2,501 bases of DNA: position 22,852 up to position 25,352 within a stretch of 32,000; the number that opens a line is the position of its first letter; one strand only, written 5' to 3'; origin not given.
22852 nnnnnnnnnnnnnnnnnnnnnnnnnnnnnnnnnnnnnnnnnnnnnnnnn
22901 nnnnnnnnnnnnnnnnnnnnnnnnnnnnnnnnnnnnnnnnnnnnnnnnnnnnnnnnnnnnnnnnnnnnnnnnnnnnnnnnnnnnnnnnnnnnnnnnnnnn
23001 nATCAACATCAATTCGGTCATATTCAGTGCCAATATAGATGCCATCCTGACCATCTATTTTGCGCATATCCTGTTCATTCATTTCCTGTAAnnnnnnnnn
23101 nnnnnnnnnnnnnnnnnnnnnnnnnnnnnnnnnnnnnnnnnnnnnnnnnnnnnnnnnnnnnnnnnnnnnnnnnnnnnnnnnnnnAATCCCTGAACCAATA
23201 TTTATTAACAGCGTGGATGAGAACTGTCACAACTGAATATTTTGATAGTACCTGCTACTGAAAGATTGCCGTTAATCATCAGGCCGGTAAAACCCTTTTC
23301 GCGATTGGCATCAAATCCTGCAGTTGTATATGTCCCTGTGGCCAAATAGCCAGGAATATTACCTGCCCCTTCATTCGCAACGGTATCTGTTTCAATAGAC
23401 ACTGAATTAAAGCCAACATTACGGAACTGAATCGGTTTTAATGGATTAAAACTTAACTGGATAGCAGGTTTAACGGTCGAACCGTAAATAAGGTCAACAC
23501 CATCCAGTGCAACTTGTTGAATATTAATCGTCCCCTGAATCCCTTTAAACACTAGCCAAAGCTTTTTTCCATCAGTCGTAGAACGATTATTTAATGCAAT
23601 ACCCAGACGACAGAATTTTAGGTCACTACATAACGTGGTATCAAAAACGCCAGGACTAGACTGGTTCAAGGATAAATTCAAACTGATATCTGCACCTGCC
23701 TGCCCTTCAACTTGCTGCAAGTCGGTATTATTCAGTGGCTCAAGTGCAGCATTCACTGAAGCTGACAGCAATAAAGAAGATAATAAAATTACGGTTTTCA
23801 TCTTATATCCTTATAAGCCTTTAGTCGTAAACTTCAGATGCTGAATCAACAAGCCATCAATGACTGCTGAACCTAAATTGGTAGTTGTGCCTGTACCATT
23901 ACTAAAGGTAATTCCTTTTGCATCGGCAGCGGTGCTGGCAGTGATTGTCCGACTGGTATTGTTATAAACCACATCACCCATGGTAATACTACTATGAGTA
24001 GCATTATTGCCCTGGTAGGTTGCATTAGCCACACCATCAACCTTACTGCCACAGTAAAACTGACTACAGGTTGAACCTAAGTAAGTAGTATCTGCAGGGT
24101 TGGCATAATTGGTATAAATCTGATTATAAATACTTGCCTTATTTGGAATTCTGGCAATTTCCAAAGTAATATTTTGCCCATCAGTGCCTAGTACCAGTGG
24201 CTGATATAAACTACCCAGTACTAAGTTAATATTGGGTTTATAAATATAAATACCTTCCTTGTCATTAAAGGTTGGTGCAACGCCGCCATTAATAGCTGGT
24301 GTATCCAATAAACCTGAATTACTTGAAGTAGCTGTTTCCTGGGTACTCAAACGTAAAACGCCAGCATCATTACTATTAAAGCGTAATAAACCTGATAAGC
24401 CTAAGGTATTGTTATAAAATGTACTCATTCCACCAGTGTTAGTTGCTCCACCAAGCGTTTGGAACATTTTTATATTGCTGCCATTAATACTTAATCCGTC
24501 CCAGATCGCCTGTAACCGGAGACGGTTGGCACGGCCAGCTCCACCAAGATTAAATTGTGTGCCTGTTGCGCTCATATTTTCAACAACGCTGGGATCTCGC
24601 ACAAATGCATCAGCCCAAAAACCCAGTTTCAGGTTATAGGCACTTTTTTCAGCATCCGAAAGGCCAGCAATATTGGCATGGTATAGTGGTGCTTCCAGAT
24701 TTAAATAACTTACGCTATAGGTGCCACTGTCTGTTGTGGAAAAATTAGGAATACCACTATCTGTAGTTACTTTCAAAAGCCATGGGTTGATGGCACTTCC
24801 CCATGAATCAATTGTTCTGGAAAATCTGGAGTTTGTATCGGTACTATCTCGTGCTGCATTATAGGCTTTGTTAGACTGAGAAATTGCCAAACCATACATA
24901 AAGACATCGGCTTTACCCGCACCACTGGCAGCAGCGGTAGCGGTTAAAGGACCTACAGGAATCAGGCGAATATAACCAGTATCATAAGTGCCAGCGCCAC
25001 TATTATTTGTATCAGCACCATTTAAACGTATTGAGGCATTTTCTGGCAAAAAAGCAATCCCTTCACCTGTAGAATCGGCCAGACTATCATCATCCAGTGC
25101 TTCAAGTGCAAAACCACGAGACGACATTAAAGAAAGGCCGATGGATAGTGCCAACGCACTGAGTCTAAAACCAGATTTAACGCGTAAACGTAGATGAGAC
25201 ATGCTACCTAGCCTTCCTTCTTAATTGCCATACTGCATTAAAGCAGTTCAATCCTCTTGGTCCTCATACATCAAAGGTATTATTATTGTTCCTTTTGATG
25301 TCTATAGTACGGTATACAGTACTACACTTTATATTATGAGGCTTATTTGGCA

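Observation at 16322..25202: Six-gene block of Sec-secreted proteins sharing a post-signal-peptide motif and paired-cysteine staples, with no recognisable assembly or export machinery (Fil-like, functionally uncharacterised)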

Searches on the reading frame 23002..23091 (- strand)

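Call 46: search_protein_families(library=ncbifam, proteins=[window:23002-23091:-], max_evalue=10)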
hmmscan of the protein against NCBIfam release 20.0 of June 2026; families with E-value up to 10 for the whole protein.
seq(30 aa): 1 family
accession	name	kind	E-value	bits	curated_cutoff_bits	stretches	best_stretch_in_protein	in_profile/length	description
NF050077.1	pilus_FilA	exception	0.012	15.1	220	1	1-30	21-50/279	putative pilus system protein FilA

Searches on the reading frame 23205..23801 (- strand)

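Call 5: search_protein_families(library=pfam, proteins=[window:23205-23801:-], max_evalue=0.1)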
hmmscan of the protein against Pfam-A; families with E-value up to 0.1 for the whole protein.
window:23205-23801:- (198 aa): 1 family
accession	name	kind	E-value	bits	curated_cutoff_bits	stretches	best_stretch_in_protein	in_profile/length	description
PF19657.4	DUF6160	-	6.3e-07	30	27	1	2-46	6-50/96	Family of unknown function (DUF6160)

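Call 6: search_protein_families(library=ncbifam, proteins=[window:23205-23801:-], max_evalue=0.1)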
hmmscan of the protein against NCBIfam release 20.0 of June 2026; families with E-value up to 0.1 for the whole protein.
window:23205-23801:- (198 aa): 1 family
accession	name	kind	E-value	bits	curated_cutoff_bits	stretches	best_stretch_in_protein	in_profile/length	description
NF050077.1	pilus_FilA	exception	0.026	14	220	1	3-53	5-55/279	putative pilus system protein FilA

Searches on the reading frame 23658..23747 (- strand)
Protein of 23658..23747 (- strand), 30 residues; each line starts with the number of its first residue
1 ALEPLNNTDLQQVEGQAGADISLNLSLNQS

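Call 46: search_protein_families(library=ncbifam, proteins=[window:23658-23747:-], max_evalue=10)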
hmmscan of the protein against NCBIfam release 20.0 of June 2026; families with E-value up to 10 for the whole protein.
seq(30 aa): 1 family
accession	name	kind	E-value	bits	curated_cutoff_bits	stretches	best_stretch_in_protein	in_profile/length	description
TIGR01847.1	bacteriocin_sig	domain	0.08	13.7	15.7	1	3-15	2-14/15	bacteriocin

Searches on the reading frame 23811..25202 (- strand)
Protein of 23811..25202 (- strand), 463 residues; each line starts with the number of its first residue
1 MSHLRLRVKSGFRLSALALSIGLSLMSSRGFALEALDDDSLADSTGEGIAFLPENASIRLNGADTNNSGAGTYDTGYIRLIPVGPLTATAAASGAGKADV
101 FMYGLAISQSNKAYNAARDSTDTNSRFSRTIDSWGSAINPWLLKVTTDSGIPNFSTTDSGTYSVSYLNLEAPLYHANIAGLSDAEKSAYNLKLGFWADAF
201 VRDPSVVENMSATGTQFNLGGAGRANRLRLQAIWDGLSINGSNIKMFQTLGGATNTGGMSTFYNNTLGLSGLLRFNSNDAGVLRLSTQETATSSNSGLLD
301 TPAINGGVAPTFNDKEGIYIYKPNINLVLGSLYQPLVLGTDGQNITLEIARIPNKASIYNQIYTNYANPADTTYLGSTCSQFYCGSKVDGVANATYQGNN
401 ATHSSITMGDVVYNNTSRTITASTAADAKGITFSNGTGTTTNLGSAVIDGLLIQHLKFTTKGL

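Call 5: search_protein_families(library=pfam, proteins=[window:23811-25202:-], max_evalue=0.1)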
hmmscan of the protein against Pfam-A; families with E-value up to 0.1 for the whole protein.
window:23811-25202:- (463 aa): 1 family
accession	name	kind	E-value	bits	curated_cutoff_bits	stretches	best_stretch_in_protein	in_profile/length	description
PF19657.4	DUF6160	-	0.089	13.5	27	0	14-47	4-38/96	Family of unknown function (DUF6160)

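Call 6: search_protein_families(library=ncbifam, proteins=[window:23811-25202:-], max_evalue=0.1)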
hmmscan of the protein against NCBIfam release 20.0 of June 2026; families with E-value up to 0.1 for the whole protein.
window:23811-25202:- (463 aa): 1 family
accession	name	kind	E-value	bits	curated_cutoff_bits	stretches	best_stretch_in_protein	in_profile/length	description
NF050077.1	pilus_FilA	exception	0.026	13.9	220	1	16-51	5-40/279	putative pilus system protein FilA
